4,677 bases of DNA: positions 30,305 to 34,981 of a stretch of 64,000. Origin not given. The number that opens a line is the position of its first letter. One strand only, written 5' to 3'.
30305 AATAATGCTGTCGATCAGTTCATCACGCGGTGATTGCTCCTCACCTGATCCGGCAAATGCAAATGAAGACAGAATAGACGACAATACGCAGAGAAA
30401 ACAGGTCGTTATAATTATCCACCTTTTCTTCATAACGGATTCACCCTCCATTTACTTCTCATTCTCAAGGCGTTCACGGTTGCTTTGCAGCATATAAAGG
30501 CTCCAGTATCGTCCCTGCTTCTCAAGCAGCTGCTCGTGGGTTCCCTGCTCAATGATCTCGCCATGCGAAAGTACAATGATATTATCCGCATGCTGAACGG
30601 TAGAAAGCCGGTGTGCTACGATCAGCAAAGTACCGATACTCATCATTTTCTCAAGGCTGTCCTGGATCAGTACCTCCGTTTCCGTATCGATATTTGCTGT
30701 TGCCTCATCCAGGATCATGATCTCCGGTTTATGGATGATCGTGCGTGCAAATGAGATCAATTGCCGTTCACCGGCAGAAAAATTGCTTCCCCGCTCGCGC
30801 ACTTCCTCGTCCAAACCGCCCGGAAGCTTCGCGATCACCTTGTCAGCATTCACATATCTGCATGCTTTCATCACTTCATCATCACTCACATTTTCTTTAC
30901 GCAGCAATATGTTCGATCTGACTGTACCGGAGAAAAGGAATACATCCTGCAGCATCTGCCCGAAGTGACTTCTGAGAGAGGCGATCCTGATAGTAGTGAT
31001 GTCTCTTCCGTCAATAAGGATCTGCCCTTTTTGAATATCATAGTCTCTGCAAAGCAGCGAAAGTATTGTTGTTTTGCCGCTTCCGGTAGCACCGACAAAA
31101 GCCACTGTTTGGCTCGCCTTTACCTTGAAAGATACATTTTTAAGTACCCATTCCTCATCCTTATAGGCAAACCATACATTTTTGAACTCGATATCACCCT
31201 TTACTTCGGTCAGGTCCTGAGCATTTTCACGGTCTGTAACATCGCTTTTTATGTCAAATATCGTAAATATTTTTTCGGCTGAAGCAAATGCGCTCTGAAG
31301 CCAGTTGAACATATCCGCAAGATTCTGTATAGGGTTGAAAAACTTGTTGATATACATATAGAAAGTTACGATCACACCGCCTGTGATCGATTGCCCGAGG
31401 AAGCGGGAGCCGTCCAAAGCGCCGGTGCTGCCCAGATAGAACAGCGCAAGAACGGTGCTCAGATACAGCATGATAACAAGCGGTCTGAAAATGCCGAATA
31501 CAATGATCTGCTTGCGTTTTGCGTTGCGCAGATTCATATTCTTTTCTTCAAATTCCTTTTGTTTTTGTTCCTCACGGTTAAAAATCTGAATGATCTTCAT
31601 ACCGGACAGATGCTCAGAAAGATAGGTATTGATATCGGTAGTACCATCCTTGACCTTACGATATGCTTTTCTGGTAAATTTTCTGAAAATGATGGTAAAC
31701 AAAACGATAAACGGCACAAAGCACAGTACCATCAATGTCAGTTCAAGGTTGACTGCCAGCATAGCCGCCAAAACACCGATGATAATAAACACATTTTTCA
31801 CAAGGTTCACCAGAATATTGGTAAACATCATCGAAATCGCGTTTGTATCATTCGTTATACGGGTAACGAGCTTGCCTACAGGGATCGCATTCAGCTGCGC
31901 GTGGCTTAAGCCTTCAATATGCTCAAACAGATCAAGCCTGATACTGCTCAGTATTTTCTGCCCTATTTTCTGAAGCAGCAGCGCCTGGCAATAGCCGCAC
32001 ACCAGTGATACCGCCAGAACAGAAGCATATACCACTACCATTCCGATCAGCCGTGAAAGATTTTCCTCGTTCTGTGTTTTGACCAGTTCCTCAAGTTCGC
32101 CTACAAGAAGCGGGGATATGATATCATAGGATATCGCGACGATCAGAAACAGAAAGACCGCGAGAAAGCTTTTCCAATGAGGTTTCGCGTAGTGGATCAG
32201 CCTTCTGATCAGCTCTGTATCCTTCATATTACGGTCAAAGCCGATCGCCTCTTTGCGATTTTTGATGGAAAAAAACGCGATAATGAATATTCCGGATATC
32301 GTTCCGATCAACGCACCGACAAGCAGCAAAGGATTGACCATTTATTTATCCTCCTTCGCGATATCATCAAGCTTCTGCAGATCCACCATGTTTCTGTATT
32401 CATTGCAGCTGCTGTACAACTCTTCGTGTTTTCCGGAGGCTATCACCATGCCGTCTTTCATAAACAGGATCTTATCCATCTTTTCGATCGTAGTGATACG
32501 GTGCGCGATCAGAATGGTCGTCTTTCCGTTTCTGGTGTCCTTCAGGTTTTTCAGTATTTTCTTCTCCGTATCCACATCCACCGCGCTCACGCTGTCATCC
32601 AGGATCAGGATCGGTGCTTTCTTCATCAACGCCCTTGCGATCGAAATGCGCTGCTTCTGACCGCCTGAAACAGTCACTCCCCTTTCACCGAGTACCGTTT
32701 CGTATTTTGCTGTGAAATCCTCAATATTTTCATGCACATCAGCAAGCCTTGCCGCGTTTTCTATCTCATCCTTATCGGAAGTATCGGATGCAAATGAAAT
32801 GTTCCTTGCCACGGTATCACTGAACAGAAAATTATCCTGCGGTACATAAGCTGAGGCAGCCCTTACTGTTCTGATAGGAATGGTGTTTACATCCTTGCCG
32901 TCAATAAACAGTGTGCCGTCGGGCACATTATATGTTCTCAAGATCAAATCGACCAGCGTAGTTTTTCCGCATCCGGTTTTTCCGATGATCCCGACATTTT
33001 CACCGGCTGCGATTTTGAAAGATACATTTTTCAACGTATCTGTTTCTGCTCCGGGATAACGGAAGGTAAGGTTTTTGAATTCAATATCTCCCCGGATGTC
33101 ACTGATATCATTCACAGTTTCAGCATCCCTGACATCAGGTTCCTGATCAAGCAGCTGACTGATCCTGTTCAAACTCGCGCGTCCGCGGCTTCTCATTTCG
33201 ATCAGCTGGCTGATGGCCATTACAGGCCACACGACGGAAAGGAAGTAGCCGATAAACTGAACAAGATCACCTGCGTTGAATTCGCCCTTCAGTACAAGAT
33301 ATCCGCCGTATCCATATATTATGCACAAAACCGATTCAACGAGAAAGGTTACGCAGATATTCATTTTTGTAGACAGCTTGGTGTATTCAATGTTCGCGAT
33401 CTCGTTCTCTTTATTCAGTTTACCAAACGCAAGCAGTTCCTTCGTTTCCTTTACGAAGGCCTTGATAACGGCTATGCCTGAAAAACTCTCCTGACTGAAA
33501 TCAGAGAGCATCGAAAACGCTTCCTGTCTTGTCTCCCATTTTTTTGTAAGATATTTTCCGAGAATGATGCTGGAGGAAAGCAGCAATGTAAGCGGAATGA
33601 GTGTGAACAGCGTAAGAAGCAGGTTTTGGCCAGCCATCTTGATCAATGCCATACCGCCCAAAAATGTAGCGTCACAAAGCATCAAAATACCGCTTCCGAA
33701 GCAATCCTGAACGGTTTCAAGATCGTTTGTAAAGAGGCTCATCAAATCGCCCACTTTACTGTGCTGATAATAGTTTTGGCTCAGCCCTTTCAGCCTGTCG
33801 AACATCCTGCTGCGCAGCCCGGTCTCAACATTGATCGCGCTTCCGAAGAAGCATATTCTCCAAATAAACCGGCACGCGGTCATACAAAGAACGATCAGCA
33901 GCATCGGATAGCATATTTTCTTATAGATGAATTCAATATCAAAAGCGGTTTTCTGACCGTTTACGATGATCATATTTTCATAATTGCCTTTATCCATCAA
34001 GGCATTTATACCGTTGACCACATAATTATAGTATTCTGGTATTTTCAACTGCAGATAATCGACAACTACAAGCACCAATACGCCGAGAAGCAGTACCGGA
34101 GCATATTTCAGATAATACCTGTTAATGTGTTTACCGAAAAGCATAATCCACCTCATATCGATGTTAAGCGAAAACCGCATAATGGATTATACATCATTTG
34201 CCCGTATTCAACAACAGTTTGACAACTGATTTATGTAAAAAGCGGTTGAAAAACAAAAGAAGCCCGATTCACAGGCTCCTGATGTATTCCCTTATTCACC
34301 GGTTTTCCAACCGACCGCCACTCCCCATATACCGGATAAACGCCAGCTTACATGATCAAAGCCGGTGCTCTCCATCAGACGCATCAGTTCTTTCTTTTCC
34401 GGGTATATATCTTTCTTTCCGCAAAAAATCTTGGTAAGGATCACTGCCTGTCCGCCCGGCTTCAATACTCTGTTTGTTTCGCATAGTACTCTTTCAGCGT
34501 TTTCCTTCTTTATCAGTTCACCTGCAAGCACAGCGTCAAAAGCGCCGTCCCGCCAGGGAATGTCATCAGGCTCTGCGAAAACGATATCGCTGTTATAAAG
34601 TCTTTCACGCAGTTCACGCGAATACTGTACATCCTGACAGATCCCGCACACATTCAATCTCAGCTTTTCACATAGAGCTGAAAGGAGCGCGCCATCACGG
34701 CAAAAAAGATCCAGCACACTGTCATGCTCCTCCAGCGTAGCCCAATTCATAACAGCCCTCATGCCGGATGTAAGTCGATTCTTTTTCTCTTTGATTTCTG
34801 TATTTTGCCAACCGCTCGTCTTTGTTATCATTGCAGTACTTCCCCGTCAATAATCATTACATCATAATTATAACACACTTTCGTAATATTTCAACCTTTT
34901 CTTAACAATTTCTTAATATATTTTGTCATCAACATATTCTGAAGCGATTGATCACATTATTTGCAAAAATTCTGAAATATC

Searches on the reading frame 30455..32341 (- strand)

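Call 11: search_protein_families(library=pfam, proteins=[window:30455-32341:-], max_evalue=0.001)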
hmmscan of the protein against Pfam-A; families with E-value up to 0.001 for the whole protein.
window:30455-32341:- (629 aa): 4 families
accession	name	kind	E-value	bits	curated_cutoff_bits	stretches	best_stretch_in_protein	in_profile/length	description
PF00664.28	ABC_membrane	-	2.1e-41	142.9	28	1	60-337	2-273/274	ABC transporter transmembrane region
PF00005.33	ABC_tran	-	4.9e-30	105.4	25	1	400-549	1-137/137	ABC transporter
PF09973.14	DUF2208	-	4.3e-06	27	24.3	1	39-119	74-151/231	Predicted membrane protein (DUF2208)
PF03193.22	RsgA_GTPase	-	0.00013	22.2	30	1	364-443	61-139/174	RsgA GTPase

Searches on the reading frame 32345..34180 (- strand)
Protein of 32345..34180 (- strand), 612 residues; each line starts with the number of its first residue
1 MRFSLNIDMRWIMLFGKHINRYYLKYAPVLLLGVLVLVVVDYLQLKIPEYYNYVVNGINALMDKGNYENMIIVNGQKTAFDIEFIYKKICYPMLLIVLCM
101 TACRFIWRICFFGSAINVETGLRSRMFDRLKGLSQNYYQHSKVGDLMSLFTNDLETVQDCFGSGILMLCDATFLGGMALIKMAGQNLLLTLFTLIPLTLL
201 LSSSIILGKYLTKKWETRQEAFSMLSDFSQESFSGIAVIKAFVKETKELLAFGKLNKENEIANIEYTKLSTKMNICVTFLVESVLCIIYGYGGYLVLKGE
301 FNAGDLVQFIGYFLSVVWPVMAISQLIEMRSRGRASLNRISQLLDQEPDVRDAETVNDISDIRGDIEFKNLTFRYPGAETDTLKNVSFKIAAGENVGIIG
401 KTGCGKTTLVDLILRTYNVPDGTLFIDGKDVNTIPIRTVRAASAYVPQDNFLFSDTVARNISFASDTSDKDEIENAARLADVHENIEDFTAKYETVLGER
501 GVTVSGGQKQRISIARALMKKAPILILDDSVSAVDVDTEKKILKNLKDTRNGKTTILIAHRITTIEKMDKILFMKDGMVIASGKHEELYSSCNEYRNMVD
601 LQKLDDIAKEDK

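Call 11: search_protein_families(library=pfam, proteins=[window:32345-34180:-], max_evalue=0.001)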
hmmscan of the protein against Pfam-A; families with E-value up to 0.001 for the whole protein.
window:32345-34180:- (612 aa): 3 families
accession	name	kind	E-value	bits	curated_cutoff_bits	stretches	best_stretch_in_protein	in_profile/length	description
PF00005.33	ABC_tran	-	2.4e-31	109.6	25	1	383-530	1-135/137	ABC transporter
PF00664.28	ABC_membrane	-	3e-31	109.6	28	1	66-320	37-274/274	ABC transporter transmembrane region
PF02463.25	SMC_N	-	1.9e-06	27.9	40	1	398-573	29-210/220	RecF/RecN/SMC N terminal domain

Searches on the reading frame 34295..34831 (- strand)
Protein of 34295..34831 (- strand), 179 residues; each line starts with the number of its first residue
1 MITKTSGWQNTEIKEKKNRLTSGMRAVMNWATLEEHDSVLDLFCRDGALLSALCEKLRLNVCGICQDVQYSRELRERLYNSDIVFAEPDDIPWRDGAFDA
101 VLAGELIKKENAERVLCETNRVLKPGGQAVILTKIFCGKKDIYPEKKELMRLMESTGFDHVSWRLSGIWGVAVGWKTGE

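Call 11: search_protein_families(library=pfam, proteins=[window:34295-34831:-], max_evalue=0.001)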
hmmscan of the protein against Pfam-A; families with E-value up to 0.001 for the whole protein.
window:34295-34831:- (179 aa): 5 families
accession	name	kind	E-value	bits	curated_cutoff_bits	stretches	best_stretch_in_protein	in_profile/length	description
PF08241.18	Methyltransf_11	-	7.8e-10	39.7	21.2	1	40-131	1-95/95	Methyltransferase domain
PF13649.12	Methyltransf_25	-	4.5e-09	37.3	27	1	39-127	1-97/97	Methyltransferase domain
PF01209.24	Ubie_methyltran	-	5.2e-07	29.7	20.1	1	30-132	42-152/233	ubiE/COQ5 methyltransferase family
PF13847.12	Methyltransf_31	-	4.6e-05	23.6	27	1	34-132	2-110/145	Methyltransferase domain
PF13489.12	Methyltransf_23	-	0.00059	20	27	0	30-133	17-118/164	Methyltransferase domain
